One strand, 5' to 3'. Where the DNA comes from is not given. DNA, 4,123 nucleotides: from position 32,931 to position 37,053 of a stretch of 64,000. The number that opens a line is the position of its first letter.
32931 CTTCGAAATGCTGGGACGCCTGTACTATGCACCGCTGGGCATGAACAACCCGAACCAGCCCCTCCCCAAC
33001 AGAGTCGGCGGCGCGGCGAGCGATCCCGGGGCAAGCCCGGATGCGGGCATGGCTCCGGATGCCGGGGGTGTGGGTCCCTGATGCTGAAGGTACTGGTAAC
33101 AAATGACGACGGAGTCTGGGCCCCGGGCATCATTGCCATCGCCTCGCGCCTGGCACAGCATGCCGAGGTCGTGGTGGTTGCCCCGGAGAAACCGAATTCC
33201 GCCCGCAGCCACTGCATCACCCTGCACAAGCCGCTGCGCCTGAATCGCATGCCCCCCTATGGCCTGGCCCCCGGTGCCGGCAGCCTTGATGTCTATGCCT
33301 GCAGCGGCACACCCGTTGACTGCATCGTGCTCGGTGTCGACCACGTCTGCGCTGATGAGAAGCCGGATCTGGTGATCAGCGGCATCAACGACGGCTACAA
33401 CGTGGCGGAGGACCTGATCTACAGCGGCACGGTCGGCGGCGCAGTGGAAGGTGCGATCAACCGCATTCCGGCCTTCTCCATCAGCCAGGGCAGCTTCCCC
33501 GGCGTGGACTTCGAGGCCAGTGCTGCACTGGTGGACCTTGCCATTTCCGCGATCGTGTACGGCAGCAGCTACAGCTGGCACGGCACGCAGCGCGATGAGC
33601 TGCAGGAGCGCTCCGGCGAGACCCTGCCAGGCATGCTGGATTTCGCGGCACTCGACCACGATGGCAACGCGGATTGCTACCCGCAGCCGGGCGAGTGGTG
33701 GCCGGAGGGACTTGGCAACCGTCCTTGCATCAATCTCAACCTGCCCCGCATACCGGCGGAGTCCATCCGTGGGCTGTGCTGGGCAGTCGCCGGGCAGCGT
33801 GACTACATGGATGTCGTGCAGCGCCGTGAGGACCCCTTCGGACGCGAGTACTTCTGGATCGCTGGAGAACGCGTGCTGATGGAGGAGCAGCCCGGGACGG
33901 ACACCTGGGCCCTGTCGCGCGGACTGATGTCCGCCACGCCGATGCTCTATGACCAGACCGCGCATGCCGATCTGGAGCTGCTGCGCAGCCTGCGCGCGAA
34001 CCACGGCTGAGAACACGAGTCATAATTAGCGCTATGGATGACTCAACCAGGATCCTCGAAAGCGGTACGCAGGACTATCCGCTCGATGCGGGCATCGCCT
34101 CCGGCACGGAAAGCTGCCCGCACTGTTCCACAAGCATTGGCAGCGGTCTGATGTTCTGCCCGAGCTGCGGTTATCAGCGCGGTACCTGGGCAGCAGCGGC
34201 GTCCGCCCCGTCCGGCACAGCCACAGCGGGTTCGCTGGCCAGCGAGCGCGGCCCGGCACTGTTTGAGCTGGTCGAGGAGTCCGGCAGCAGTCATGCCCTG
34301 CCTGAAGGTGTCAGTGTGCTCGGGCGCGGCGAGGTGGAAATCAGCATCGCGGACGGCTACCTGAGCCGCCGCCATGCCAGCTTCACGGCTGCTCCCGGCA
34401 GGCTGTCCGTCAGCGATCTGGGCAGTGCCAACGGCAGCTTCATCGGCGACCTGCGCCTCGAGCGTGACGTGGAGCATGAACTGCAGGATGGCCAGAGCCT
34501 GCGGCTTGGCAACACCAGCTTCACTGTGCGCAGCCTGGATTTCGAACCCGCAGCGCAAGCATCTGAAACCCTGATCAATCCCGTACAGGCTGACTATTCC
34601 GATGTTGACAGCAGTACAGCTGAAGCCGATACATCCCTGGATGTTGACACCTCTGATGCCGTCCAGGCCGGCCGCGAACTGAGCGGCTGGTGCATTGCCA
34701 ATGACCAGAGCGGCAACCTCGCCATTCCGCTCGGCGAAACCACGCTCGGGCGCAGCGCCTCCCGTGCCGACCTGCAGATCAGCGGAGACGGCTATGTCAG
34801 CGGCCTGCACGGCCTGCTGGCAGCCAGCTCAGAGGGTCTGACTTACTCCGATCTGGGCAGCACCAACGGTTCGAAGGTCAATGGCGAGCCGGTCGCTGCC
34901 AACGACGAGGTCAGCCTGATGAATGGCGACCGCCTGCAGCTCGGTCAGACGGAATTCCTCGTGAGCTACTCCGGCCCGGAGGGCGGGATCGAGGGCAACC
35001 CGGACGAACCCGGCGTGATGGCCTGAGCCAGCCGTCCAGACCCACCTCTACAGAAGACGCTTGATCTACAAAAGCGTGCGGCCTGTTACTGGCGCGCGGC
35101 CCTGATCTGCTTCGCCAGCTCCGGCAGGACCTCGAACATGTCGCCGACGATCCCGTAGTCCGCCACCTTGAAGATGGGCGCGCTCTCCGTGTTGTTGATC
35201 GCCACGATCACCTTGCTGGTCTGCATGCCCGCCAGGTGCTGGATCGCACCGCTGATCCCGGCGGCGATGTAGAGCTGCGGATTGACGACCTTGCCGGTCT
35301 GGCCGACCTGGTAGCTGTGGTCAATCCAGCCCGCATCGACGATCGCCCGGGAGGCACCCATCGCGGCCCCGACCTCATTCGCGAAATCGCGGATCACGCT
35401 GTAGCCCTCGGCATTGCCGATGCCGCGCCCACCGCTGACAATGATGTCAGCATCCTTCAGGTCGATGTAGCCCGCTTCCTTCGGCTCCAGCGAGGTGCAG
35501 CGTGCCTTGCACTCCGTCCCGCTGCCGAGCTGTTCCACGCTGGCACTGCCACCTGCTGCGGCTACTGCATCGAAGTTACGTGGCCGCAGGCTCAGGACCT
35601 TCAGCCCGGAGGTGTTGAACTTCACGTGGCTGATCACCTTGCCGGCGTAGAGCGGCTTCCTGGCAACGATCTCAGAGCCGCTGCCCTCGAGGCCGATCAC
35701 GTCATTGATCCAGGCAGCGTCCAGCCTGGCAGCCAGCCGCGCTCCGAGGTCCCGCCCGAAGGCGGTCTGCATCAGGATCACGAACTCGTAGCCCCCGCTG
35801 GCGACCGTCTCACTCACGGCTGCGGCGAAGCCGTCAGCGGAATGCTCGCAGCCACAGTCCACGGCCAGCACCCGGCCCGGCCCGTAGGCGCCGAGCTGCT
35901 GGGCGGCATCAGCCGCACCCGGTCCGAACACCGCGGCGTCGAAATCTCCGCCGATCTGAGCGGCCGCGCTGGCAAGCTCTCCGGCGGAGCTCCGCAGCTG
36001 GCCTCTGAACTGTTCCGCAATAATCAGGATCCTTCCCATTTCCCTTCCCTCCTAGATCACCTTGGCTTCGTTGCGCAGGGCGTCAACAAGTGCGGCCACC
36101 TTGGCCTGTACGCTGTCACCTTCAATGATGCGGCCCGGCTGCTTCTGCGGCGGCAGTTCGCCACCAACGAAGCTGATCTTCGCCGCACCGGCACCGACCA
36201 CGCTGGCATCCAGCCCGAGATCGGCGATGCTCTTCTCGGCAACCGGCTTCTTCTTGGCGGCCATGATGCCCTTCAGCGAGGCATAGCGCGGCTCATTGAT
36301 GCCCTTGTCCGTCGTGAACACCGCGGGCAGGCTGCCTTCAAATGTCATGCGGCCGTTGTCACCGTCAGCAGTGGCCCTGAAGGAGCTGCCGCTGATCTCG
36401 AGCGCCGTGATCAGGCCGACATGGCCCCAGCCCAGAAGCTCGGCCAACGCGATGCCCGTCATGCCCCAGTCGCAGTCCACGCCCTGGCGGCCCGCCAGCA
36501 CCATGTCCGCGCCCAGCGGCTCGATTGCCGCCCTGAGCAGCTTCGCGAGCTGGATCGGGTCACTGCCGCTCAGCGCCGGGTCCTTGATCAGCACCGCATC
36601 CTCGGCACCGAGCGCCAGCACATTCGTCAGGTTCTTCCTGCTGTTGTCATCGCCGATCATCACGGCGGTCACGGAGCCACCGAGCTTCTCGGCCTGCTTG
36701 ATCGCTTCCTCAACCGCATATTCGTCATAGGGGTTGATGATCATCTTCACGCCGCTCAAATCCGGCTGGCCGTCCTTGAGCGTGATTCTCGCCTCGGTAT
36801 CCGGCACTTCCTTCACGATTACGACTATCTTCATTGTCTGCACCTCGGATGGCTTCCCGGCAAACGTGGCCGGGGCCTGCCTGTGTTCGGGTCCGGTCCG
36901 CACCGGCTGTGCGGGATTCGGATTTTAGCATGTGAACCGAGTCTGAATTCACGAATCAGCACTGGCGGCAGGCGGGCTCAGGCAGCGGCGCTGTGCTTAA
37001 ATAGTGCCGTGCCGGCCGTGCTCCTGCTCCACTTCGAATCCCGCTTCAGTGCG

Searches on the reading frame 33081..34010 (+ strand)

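Call 10: search_protein_families(library=pfam, proteins=[window:33081-34010:+], max_evalue=0.001)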
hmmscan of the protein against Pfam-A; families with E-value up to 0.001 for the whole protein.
window:33081-34010:+ (309 aa): 1 family
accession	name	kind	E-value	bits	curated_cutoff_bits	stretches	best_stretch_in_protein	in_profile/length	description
PF01975.23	SurE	-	1.4e-49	168.9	22.1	1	4-243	1-188/189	Survival protein SurE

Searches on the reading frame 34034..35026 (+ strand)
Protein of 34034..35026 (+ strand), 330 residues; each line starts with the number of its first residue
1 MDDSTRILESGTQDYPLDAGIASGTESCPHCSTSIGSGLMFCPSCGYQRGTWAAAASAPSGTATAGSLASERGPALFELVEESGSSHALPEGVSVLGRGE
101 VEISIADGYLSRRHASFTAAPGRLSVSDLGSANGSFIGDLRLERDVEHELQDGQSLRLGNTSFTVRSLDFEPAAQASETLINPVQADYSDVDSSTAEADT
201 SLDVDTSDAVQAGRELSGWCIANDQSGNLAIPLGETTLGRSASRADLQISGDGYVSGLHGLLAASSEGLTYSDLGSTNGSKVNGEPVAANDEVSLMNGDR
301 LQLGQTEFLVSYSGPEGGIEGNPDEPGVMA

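Call 6: search_protein_families(library=pfam, proteins=[window:34034-35026:+], max_evalue=0.01)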
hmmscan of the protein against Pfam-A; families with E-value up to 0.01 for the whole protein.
window:34034-35026:+ (330 aa): 5 families
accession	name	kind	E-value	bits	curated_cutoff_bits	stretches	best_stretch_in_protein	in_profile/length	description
PF00498.31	FHA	-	3e-25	88.9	20.7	2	236-304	1-67/67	FHA domain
PF16697.10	Yop-YscD_cpl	-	1.8e-20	73.4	33.2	2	225-311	8-91/94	Inner membrane component of T3SS, cytoplasmic domain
PF13240.11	Zn_Ribbon_1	-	0.0013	18.9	25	1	28-47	2-21/23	zinc-ribbon domain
PF24460.1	DUF7575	-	0.0019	18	28.5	1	24-46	2-24/28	Domain of unknown function (DUF7575)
PF12773.13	DZR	-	0.0033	18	27.3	1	26-46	25-45/45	Double zinc ribbon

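Call 32: search_protein_families(library=ncbifam, proteins=[window:34034-35026:+], max_evalue=0.01)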
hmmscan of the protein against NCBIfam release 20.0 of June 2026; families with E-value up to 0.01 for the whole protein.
window:34034-35026:+ (330 aa): 5 families
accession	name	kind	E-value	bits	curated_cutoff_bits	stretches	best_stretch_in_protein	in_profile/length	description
NF049868.1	FhaB_Rv0019c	equivalog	4.8e-21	75.5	125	2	83-163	77-156/158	FHA domain-containing protein FhaB/FipA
NF052573.1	HisKinEspAMyxo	equivalog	2.4e-15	55.6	1400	2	231-307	43-115/755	serine histidine kinase EspA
TIGR03354.1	VI_FHA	hypoth_equivalog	2.7e-15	57.1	120.25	2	81-196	13-134/420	type VI secretion system-associated FHA domain protein TagH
NF041660.2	oxygluDhInhib_OdhI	equivalog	3.4e-12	46.4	200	2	82-159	46-121/130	oxoglutarate dehydrogenase inhibitor Odhl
NF033760.1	gliding_GltG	equivalog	7.9e-12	44.5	650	2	104-200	37-127/650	adventurous gliding motility protein GltG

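Call 71: search_protein_families(library=padloc, proteins=[window:34034-35026:+], max_evalue=0.001)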
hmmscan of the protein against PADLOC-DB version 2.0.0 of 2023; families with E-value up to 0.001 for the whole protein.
window:34034-35026:+ (330 aa): 0 families

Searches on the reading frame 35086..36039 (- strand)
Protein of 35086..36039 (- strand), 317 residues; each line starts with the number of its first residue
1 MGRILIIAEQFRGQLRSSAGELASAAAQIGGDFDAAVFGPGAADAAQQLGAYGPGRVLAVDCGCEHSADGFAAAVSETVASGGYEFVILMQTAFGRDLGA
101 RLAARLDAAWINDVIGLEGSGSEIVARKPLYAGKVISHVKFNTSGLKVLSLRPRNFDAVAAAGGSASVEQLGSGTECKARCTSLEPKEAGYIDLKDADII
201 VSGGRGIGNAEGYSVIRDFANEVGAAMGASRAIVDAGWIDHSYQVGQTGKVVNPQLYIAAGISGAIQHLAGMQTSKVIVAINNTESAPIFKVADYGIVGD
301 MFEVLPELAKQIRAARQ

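Call 10: search_protein_families(library=pfam, proteins=[window:35086-36039:-], max_evalue=0.001)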
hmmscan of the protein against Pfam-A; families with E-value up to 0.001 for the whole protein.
window:35086-36039:- (317 aa): 2 families
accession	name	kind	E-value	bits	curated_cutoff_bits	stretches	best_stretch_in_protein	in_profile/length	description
PF00766.25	ETF_alpha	-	1.3e-35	121.6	27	1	193-273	1-81/81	Electron transfer flavoprotein FAD-binding domain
PF01012.27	ETF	-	1.8e-27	96.7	26.7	1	5-170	2-175/181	Electron transfer flavoprotein domain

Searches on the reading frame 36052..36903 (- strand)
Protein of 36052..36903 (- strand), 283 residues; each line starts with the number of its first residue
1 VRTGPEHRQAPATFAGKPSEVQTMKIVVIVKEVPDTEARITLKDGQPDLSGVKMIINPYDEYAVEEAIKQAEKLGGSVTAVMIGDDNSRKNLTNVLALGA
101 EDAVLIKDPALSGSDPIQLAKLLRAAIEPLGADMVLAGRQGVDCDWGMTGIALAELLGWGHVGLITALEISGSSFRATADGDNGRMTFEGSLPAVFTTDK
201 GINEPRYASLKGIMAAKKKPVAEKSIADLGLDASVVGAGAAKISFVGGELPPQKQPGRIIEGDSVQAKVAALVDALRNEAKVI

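Call 10: search_protein_families(library=pfam, proteins=[window:36052-36903:-], max_evalue=0.001)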
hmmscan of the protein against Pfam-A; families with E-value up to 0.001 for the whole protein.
window:36052-36903:- (283 aa): 1 family
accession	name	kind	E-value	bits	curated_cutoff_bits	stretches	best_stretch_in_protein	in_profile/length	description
PF01012.27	ETF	-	2.9e-37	128.7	26.7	1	51-228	8-180/181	Electron transfer flavoprotein domain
